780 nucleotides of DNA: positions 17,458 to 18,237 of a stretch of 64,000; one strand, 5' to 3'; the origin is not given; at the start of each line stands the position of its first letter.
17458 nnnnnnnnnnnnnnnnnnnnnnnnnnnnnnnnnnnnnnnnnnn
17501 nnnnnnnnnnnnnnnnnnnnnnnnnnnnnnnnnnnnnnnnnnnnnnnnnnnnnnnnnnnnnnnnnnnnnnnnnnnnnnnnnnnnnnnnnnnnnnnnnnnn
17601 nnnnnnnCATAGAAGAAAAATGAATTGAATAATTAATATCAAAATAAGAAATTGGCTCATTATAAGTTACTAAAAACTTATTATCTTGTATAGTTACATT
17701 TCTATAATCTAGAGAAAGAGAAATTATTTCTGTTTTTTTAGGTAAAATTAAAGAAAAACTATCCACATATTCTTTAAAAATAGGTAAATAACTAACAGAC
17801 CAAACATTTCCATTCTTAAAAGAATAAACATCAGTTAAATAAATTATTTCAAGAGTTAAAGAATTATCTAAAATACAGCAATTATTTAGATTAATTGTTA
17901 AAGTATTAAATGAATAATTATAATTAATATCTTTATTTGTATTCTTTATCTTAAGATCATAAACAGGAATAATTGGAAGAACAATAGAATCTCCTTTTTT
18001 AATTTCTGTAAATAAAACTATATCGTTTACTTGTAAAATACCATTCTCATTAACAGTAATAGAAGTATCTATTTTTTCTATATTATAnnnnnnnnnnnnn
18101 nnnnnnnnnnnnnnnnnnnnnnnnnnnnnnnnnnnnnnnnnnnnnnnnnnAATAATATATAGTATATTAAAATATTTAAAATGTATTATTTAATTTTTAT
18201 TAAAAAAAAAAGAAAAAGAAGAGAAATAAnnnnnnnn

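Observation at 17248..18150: One-component transmembrane regulator: extracytoplasmic beta-rich sensor domain, single TM, cytoplasmic winged-HTH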

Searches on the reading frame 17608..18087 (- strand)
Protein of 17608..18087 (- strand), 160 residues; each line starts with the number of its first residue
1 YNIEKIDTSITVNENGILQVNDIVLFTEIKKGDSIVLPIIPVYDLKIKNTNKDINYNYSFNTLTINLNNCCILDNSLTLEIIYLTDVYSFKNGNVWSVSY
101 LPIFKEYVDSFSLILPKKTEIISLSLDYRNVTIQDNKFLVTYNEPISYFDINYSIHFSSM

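Call 16: search_solved_structures(query=A2, max_evalue=10)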
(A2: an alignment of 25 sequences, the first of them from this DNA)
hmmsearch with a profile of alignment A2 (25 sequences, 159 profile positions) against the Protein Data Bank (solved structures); distinct sequences matched with E-value up to 10: 0.

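Call 29: search_protein_representatives(alignment_id=A2)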
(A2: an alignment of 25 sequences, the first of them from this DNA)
Query: 25 sequences, 159 profile positions. Proteins with E-value up to 0.001 (for the whole library): 55; up to 1e-10: 19; up to 1e-30: 14. The best 55 are listed.
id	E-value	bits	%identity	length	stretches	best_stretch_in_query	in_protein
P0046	8.3e-49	181.8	-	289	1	1-157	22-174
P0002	1.1e-47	178.2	-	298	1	1-156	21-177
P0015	1.2e-47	178.1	-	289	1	2-158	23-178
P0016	6.9e-47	175.6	-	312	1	1-158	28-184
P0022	8.3e-47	175.3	-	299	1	2-158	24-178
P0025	9.3e-43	162.2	-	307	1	1-158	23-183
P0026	2.3e-41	157.7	-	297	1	2-158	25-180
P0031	1.5e-40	155.0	-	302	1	2-158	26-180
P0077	1.2e-38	148.8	-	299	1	1-152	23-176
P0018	1.8e-37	145.0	-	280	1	3-158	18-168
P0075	8.4e-37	142.8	-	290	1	1-158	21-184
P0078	1.0e-34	136.1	-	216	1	2-157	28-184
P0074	1.4e-32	129.1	-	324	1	1-158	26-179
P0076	3.2e-32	127.9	-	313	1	3-158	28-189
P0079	1.9e-30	122.2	-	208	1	2-151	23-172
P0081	2.0e-16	76.6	-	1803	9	23-78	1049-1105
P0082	2.6e-13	66.5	-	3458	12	8-78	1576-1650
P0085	4.0e-09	52.9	-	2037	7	12-91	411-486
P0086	4.4e-07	46.2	-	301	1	7-156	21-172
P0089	9.1e-07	45.2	-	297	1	2-155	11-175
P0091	3.9e-06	43.2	-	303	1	3-154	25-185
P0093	4.3e-06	43.0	-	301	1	4-156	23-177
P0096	9.2e-06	42.0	-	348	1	8-125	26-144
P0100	3.2e-05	40.2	-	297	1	6-142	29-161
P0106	2.0e-04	37.6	-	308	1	5-124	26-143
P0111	3.4e-04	36.9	-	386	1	1-155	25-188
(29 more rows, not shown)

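Call 33: search_protein_families(library=pfam, alignment_id=A3, max_evalue=0.01)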
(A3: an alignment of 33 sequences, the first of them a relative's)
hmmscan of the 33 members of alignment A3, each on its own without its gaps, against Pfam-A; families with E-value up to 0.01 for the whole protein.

A. member 1, P0086 (301 aa): 5 families
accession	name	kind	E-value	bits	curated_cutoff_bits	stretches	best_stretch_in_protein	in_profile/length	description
PF24034.1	DUF7343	-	2e-07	31.2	27.6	1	235-294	2-61/62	Domain of unknown function (DUF7343)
PF01978.25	TrmB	-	4e-05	23.8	25.6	1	234-284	6-55/68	Sugar-specific transcriptional regulator TrmB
PF13412.12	HTH_24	-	8.4e-05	22.5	21.9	1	235-282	2-48/48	Winged helix-turn-helix DNA-binding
PF12802.13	MarR_2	-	8.8e-05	23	27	1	234-282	3-51/61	MarR family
PF13545.12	HTH_Crp_2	-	0.0026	18.1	27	1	253-284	24-55/70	Crp-like helix-turn-helix domain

B. families by the number of members that match (of 33 scanned): 35 families (the first 25 are shown)
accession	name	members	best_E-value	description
PF24034.1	DUF7343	27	8.6e-11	Domain of unknown function (DUF7343)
PF12802.13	MarR_2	25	5.3e-09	MarR family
PF13412.12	HTH_24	19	1.4e-08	Winged helix-turn-helix DNA-binding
PF01047.28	MarR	17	4.2e-08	MarR family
PF01978.25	TrmB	17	5.4e-07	Sugar-specific transcriptional regulator TrmB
PF09339.16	HTH_IclR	11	4.6e-06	IclR helix-turn-helix domain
PF13545.12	HTH_Crp_2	8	8e-05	Crp-like helix-turn-helix domain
PF25213.1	HVO_A0261_N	8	0.00073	HVO_A0261 N-terminal domain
PF08279.18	HTH_11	6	1.3e-05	HTH domain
PF13463.12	HTH_27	4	0.00018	Winged helix DNA-binding domain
PF00392.27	GntR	3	3e-05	Bacterial regulatory proteins, gntR family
PF01371.25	Trp_repressor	3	0.00017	Trp repressor protein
PF01418.23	HTH_6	3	0.00092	Helix-turn-helix domain, rpiR family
PF01022.26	HTH_5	3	0.0021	Bacterial regulatory protein, arsR family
PF13730.12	HTH_36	3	0.0022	Helix-turn-helix domain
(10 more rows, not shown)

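Call 34: list_cluster_members(proteins=[P0086, P0089, P0093, P0100, P0106, P0111, P0096, P0081, P0082, P0003])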
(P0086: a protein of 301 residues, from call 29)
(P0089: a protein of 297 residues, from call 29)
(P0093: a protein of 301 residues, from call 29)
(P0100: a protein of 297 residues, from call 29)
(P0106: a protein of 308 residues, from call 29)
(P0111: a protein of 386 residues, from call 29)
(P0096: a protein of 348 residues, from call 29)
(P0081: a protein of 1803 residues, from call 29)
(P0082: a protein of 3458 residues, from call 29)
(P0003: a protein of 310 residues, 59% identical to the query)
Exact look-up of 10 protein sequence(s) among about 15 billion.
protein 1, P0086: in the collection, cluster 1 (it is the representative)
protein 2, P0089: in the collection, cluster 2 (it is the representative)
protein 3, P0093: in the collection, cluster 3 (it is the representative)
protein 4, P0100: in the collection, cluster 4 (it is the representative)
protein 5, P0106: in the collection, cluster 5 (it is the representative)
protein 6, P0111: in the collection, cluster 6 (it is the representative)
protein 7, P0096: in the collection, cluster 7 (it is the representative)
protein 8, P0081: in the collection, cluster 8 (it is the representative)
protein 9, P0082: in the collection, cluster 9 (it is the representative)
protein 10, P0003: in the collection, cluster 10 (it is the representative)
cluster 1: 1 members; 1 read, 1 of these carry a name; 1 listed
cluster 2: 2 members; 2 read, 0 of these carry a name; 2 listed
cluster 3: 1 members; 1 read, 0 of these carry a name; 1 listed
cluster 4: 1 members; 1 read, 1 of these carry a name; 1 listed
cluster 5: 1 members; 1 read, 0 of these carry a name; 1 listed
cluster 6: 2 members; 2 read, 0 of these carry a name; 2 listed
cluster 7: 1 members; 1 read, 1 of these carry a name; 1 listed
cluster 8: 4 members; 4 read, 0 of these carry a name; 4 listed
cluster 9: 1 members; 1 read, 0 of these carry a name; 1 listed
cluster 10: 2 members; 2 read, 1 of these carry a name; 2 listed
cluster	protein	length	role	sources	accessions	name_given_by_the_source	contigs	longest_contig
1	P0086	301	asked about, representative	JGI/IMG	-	hypothetical protein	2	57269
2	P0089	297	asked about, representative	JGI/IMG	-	-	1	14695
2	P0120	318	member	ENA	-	-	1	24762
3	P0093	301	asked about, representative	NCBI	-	-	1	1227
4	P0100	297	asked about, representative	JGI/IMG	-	uncharacterized membrane protein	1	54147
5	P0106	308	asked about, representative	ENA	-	-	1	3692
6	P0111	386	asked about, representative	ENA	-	-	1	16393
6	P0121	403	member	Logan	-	-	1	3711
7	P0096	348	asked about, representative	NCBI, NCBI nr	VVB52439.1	Uncharacterised protein [uncultured archaeon]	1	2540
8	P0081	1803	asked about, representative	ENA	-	-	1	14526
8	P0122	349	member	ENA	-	-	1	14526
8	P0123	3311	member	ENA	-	-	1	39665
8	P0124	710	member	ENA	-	-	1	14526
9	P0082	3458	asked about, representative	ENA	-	-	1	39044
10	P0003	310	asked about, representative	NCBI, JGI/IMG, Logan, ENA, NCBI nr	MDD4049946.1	MAG: winged helix-turn-helix transcriptional regulator [Candidatus ainarchaeum sp.] | uncharacterized membrane protein | winged helix-turn-helix transcriptional regulator [Candidatus ainarchaeum sp.]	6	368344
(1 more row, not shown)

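Call 40: predict_structure(alignment_id=A2)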
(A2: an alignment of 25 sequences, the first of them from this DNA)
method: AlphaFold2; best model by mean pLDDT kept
length: 160 residues; sequences in the alignment: 25
mean_pLDDT: 94.0   pTM: 0.88
mean pLDDT of the five models: 94.0, 93.4, 93.2, 92.5, 91.3
residues with pLDDT >= 90: 138; 70-90: 19; 50-70: 2; < 50: 1
segments of 3 or more residues with pLDDT < 50: none
pLDDT, mean of each block of 10 residues (from residue 1): 97 96 96 93 93 88 91 91 97 97 97 97 97 97 98 82
secondary structure, 60 per line:
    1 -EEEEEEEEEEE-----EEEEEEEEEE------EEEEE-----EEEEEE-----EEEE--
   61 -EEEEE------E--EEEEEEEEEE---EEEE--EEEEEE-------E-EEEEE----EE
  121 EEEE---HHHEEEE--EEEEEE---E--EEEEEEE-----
elements in order: E2-12 E18-27 E34-38 E44-49 E55-58 E62-66 E76-85 E89-92 E95-100 E110-114 E119-124 E131-134 E137-142 E149-155
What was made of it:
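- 17593..18087 (-): Extracytoplasmic all-beta domain, aa 22-186, with the Ost1/ribophorin-I and M1-aminopeptidase N-domain fold. Ectodomain-only model pLDDT 94, pTM 0.88 (call 40).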

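Call 44: fold_search(model_id=the predicted structure, library=pdb)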
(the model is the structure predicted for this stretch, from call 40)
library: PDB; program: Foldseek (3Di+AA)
matches with E <= 10: 858; with E <= 0.001: 38
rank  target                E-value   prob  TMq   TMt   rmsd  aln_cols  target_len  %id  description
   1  8pn9_E                9.3e-06  1.00  0.61  0.21   6.3       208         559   16  Structure of human oligosaccharyltransferase OST-A complex bound to NGI-1 (released 2024-05-08)
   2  4qhp                  9.3e-06  1.00  0.58  0.13   5.8       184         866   15  Crystal structure of Aminopeptidase N in complex with the phosphinic dipeptide analogue LL-(R,S)-hPheP[CH2]Phe(4-CH2NH2) (released 2014-09-24)
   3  8b6l_O                9.8e-06  1.00  0.62  0.21   6.0       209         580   15  Subtomogram average of the human Sec61-TRAP-OSTA-translocon (released 2022-12-07)
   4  2gtq                  1.0e-05  1.00  0.58  0.13   5.8       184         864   15  Crystal structure of aminopeptidase N from human pathogen Neisseria meningitidis (released 2006-05-30)
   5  5dll                  1.4e-05  1.00  0.57  0.13   5.7       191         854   14  Aminopeptidase N (pepN) from Francisella tularensis subsp. tularensis SCHU S4 (released 2015-09-16)
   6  8t6h                  1.5e-05  1.00  0.61  0.14   4.7       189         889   13  X-ray crystal structure of PfA-M1(E319A) (released 2024-06-26)
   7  6s7o_E                2.3e-05  1.00  0.66  0.22   4.6       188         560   11  Cryo-EM structure of human oligosaccharyltransferase complex OST-A (released 2019-12-18)
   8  4qpe                  2.4e-05  1.00  0.59  0.14   5.4       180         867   16  Crystal structure of Aminopeptidase N in complex with N-cyclohexyl-1,2-diaminoethylphosphonic acid (released 2014-09-24)
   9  6s7t_E                2.8e-05  1.00  0.62  0.27   5.6       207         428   14  Cryo-EM structure of human oligosaccharyltransferase complex OST-B (released 2019-12-18)
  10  1z1w                  3.0e-05  1.00  0.58  0.15   4.9       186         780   10  Crystal structures of the tricorn interacting facor F3 from Thermoplasma acidophilum, a zinc aminopeptidase in three dif (released 2005-05-31)
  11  6ifg_A                3.3e-05  1.00  0.62  0.27   4.5       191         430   11  Crystal structure of M1 zinc metallopeptidase E323A mutant bound to Tyr-ser-ala substrate from Deinococcus radiodurans (released 2019-09-25)
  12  6a8z_A                3.5e-05  1.00  0.58  0.25   5.5       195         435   10  Crystal structure of M1 zinc metallopeptidase from Deinococcus radiodurans (released 2019-07-17)
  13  6kp1_A                3.8e-05  1.00  0.57  0.25   5.6       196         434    9  Crystal structure of two domain M1 zinc metallopeptidase E323A mutant bound to L-methionine amino acid (released 2020-06-24)
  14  6iff_A                4.3e-05  1.00  0.61  0.26   5.4       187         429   10  Crystal structure of M1 zinc metallopeptidase E323A mutant from Deinococcus radiodurans (released 2019-09-25)
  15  3q7j_A                5.5e-05  1.00  0.60  0.15   4.7       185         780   10  Engineered Thermoplasma Acidophilum F3 factor mimics human aminopeptidase N (APN) as a target for anticancer drug deve (released 2011-07-27)
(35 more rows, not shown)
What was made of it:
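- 17593..18087 (-): Foldseek TM-score (query-normalised) 0.57-0.66 (call 44).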

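Call 62: find_encoding_contigs(protein=P0086, flank=5000, max_places=1)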
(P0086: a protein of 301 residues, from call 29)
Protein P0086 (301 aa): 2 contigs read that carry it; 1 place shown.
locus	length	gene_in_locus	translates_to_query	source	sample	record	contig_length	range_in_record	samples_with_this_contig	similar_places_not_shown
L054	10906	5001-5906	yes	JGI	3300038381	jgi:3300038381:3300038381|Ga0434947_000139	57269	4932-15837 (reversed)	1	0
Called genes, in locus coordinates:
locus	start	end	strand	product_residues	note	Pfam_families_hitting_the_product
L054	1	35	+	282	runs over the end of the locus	PF00924:MS_channel_2nd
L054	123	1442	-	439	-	PF00009:GTP_EFTU, PF01926:MMR_HSR1 (faint), PF14578:GTP_EFTU_D4 (weak), PF03144:GTP_EFTU_D2, PF03143:GTP_EFTU_D3, PF22594:GTP-eEF1A_C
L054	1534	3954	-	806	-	PF00133:tRNA-synt_1, PF01406:tRNA-synt_1e (faint), PF09334:tRNA-synt_1g, PF08264:Anticodon_1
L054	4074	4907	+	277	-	PF06550:SPP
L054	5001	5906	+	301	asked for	PF24034:DUF7343 (weak)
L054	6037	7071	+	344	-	-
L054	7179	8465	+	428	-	-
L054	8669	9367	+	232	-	PF00483:NTP_transferase, PF12804:NTP_transf_3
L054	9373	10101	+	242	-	PF25084:LbH_EIF2B, PF00132:Hexapep, PF14602:Hexapep_2 (weak), PF00132:Hexapep, PF25087:GMPPB_C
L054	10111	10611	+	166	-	PF00293:NUDIX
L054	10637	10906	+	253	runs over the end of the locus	PF02735:Ku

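Call 63: find_encoding_contigs(protein=P0100, flank=5000, max_places=1)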
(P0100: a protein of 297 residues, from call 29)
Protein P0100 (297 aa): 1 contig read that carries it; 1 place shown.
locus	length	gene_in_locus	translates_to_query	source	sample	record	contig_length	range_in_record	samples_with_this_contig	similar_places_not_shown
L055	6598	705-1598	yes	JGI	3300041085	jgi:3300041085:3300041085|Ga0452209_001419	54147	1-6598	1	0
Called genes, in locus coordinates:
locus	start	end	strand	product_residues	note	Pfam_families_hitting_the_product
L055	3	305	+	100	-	?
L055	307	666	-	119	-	-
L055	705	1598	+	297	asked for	PF24034:DUF7343 (weak)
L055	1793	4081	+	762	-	-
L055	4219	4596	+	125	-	-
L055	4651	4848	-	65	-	-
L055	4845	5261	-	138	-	-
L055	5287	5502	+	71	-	-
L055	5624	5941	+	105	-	-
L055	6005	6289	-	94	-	PF04248:NTP_transf_9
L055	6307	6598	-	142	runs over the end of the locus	PF01161:PBP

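Call 65: search_protein_families(library=pfam, proteins=[L054:7179-8462:+, L055:1793-4078:+, L054:6037-7068:+, L054:4074-4904:+], max_evalue=10)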
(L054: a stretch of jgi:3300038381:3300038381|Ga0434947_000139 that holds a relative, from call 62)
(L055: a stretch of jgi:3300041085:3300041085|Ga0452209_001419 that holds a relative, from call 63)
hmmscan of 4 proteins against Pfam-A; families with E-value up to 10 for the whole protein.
L054:7179-8462:+ (428 aa): 0 families

L055:1793-4078:+ (762 aa): 3 families
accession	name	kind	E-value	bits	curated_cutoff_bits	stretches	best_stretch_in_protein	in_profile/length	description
PF11617.13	Cu-binding_MopE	-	0.0024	18.5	27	1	477-494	13-30/30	Putative metal-binding motif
PF23139.1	OB_YrrC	-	0.012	15.9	27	1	36-83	4-54/76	ATP-dependent DNA helicase YrrC, OB-fold domain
PF24474.1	DUF7579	-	0.093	13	27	1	319-356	26-63/120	Domain of unknown function (DUF7579)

L054:6037-7068:+ (344 aa): 3 families
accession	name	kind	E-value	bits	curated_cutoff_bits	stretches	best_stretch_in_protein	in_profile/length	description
PF10342.15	Kre9_KNH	-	4.1e-08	34.3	24.6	1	105-195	1-81/94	Kre9/KNH-like N-terminal Ig-like domain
PF17957.7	Big_7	-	0.048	14.7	24.1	1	101-147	3-44/70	Bacterial Ig domain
PF14610.12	Psg1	-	0.057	13.6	30.1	1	105-178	29-98/186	Ykl077w/Psg1 (Pma1 Stabilization in Golgi)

L054:4074-4904:+ (277 aa): 2 families
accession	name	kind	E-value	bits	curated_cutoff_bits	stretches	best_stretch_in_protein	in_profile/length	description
PF06550.16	SPP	-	6.5e-14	52.5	23.9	1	36-273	32-279/283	Signal-peptide peptidase, presenilin aspartyl protease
PF04258.18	Peptidase_A22B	-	0.022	14.9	23.3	1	71-256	65-254/286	Signal peptide peptidase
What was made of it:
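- In one distant relative (L054) a presenilin/SPP-type intramembrane aspartyl protease gene (PF06550, E 6.5e-14) lies immediately upstream on the same strand (calls 62, 65).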

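Call 67: find_encoding_contigs(protein=P0089, flank=5000, max_places=1)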
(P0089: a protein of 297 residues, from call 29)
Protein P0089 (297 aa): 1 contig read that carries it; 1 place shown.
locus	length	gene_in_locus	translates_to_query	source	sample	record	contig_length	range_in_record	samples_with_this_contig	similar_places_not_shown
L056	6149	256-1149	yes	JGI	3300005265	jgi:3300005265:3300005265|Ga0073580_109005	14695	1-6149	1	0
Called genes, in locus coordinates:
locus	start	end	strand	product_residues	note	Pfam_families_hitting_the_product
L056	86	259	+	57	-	-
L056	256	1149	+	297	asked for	PF08279:HTH_11 (faint)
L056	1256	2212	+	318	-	-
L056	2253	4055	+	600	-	-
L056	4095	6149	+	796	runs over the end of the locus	PF03891:DUF333, PF07705:CARDB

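Call 68: find_encoding_contigs(protein=P0111, flank=5000, max_places=1)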
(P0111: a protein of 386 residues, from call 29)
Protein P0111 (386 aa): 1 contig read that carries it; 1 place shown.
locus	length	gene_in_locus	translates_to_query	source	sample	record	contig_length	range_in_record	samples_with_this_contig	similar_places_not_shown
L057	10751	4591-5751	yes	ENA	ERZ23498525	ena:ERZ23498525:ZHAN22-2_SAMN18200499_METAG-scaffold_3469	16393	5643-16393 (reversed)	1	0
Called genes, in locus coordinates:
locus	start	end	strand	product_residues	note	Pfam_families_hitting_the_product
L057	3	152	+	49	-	?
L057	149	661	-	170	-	PF01661:Macro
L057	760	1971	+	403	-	PF01837:HcyBio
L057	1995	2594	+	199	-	PF09383:NIL, PF12838:Fer4_7, PF14697:Fer4_21, PF00037:Fer4 (weak), PF13237:Fer4_10, PF13187:Fer4_9, PF00037:Fer4, PF12837:Fer4_6, +4 more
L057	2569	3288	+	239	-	PF27030:AbpE_bact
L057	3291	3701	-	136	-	-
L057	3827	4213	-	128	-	-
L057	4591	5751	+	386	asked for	-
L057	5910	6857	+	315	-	-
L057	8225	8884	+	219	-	-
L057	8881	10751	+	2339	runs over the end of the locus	PF05048:NosD, PF13229:Beta_helix, PF05048:NosD, PF13229:Beta_helix, PF05048:NosD, PF13229:Beta_helix, PF05048:NosD, PF01471:PG_binding_1 (weak)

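Call 69: find_encoding_contigs(protein=P0091, flank=5000, max_places=1)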
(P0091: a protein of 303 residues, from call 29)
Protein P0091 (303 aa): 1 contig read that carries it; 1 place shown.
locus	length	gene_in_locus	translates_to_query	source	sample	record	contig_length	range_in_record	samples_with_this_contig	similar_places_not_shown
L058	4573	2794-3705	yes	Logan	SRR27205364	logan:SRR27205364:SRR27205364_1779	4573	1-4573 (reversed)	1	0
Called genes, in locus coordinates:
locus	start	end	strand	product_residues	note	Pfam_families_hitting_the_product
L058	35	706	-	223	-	PF09335:VTT_dom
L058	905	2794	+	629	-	-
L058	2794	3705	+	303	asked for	PF12802:MarR_2 (weak), PF24034:DUF7343 (weak)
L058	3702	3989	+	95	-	-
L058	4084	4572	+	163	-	?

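Call 89: search_protein_families(library=pfam, alignment_id=A2, max_evalue=10)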
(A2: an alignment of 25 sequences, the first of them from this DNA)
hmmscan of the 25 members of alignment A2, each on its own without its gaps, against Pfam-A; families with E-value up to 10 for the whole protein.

A. member 1, seq(160 aa): 0 families

B. families by the number of members that match (of 25 scanned): 16 families
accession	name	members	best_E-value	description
PF21963.2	TcdA1_RBD_2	2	0.015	TcdA1, receptor binding domain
PF24501.1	Ig_TMEM131L_5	2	0.022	TMEM131L fifth Ig-like domain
PF18490.6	tRNA_bind_4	2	0.05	tRNA-binding domain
PF11477.14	PM0188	1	0.00068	Sialyltransferase PMO188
PF20695.2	UbiD_N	1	0.014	3-octaprenyl-4-hydroxybenzoate carboxy-lyase N-terminal domain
PF20596.3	pAdhesive_11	1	0.015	Putative adhesive domain (group 11)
PF09445.16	Methyltransf_15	1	0.02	RNA cap guanine-N2 methyltransferase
PF21409.3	Ski2_beta-barrel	1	0.048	Ski2, beta-barrel domain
PF23880.1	DUF7233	1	0.066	Domain of unknown function (DUF7233)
PF15918.11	DUF4744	1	0.068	Family of unknown function (DUF4744)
PF23013.2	IML1_N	1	0.084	IML1 N-terminal double psi beta barrel domain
PF13731.11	WxL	1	0.1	WxL domain surface cell wall-binding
PF15875.10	DUF4731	1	0.15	Domain of unknown function (DUF4731)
PF21282.2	APC1_3rd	1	0.28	APC1 beta sandwich domain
PF22445.1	Ssol_1539-like_2nd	1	0.35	Ssol_1539-like, second domain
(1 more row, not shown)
